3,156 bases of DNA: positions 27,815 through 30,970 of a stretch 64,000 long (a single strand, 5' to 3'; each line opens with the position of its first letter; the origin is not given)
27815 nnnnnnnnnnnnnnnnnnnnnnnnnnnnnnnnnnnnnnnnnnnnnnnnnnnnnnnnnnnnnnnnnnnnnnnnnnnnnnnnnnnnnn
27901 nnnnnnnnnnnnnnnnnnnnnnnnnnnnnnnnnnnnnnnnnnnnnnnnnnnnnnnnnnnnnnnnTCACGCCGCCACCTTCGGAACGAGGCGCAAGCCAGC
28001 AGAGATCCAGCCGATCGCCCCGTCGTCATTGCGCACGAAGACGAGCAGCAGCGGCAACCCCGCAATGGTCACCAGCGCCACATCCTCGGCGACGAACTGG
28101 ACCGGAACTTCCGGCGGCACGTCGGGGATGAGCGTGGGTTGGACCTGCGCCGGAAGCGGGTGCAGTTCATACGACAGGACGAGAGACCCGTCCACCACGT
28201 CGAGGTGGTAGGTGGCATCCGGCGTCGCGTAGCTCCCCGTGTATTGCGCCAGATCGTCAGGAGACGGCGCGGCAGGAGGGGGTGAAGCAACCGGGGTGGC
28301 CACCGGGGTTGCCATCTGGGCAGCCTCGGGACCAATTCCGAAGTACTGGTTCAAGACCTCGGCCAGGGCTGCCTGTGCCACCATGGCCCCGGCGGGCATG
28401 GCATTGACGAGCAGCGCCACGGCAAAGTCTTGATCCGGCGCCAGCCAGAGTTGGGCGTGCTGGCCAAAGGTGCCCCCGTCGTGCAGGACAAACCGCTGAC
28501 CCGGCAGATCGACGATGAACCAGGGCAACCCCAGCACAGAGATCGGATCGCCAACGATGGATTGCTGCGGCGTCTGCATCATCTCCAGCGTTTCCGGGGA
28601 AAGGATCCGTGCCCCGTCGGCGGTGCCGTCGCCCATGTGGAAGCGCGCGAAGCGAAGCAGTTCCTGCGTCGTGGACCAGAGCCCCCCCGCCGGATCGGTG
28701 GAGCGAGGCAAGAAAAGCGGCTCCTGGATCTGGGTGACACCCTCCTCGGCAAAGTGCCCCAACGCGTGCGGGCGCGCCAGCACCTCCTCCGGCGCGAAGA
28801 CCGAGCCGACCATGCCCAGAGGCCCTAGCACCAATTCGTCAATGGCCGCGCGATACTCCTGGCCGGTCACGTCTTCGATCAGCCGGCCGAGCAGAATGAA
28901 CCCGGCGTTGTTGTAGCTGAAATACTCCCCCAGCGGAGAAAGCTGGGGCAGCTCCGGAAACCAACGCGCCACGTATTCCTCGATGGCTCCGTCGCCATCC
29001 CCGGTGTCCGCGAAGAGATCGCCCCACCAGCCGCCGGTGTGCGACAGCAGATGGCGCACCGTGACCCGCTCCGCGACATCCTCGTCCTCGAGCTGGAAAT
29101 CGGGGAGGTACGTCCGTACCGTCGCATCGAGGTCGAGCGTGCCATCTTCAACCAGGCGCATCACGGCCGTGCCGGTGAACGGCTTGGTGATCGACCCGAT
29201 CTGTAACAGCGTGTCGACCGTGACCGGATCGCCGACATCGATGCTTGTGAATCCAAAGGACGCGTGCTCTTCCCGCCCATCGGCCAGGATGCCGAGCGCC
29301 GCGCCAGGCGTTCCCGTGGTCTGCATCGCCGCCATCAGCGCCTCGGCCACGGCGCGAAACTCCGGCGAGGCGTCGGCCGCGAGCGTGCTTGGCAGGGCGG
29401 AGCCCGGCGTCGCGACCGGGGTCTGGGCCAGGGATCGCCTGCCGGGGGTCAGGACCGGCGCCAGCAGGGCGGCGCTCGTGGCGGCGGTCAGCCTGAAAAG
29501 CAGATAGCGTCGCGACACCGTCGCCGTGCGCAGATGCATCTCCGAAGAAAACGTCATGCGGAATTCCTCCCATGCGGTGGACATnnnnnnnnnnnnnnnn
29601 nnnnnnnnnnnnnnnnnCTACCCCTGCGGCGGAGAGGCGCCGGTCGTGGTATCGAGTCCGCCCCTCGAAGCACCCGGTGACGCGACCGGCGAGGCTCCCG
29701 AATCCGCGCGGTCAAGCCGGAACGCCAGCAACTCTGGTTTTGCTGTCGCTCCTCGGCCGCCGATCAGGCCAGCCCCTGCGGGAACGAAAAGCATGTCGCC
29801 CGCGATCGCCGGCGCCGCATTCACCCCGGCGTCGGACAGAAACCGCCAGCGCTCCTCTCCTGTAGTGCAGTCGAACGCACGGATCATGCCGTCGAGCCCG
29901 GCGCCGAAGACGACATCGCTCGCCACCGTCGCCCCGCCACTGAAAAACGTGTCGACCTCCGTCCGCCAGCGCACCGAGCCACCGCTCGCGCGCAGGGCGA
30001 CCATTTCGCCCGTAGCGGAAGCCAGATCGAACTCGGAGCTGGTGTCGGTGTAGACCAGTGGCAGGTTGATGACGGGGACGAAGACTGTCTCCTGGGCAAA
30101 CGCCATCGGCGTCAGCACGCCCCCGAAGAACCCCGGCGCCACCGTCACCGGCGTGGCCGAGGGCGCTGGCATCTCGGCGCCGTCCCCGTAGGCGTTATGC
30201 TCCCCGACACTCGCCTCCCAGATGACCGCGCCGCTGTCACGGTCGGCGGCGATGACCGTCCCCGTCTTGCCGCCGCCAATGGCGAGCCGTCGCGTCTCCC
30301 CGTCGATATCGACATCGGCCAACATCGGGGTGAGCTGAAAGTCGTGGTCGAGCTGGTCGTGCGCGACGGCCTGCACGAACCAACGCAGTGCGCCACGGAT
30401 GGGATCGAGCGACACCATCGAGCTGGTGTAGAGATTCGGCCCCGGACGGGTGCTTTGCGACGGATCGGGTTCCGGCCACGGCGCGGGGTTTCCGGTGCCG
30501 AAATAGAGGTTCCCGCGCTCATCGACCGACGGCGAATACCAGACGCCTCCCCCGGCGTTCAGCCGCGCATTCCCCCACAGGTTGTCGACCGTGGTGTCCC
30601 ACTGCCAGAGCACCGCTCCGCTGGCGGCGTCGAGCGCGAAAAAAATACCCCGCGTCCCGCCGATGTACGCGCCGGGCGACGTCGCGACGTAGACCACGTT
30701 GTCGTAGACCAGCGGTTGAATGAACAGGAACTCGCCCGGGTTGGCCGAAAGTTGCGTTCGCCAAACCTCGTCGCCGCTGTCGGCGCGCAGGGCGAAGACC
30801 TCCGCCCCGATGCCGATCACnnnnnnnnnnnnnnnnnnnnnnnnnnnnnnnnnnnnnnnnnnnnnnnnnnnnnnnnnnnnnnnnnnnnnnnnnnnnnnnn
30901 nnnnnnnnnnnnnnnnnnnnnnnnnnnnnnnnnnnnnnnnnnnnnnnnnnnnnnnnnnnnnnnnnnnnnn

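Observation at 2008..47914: Eleven unrelated proteins share one export design: RR leader, AxA-type site, then a polycationic K/R/N/G tail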

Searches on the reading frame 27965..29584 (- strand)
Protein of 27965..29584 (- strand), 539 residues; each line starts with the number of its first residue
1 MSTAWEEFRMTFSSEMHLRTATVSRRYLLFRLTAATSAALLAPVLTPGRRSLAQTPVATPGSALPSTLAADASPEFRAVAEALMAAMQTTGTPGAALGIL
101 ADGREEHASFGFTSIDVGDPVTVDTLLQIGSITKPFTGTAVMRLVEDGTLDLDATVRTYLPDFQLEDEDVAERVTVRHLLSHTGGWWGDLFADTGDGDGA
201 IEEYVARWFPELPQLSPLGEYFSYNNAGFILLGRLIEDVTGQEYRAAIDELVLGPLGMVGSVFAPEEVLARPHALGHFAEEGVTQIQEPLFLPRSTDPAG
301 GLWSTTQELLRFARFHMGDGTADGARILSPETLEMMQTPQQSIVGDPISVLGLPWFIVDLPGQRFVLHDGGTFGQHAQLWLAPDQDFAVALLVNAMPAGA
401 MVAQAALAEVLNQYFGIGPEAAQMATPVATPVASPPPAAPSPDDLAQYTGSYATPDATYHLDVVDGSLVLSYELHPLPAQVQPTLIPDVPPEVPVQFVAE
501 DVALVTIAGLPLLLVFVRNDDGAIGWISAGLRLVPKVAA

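Call 13: search_protein_families(library=pfam, proteins=[window:27965-29584:-], max_evalue=0.001)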
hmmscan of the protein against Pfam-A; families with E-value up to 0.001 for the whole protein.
window:27965-29584:- (539 aa): 1 family
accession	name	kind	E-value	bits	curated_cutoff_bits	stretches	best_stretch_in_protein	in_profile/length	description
PF00144.29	Beta-lactamase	-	2.1e-63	214.9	27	1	84-404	6-319/329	Beta-lactamase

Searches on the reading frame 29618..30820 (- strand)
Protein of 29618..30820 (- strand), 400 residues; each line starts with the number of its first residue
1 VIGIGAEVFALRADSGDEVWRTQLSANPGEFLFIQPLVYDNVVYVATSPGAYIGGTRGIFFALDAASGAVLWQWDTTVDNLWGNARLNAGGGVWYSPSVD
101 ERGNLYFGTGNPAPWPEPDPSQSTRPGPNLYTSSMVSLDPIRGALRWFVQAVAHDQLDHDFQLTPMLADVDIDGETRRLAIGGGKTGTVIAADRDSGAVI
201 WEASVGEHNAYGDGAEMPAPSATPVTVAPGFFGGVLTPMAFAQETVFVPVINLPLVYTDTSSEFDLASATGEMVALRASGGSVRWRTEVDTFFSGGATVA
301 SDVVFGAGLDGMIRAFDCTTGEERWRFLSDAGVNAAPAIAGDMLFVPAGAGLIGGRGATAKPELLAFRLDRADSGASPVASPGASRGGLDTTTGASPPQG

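Call 48: search_protein_families(library=pfam, proteins=[window:29618-30820:-], max_evalue=0.001)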
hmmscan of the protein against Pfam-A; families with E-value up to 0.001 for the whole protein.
window:29618-30820:- (400 aa): 3 families
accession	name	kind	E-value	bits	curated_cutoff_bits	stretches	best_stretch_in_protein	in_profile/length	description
PF01011.28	PQQ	-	4.8e-29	101.9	26.7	2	35-202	165-337/595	Glucose/ethanol/alcohol dehydrogenase, beta-propeller domain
PF13360.13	PQQ_2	-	7.6e-23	81.8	27.6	2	186-351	2-128/233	Outer membrane protein assembly factor BamB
PF13570.13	Beta-prop_ACSF4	-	2.2e-11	44.2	133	1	254-342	9-102/329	Beta-alanine-activating enzyme, beta-propeller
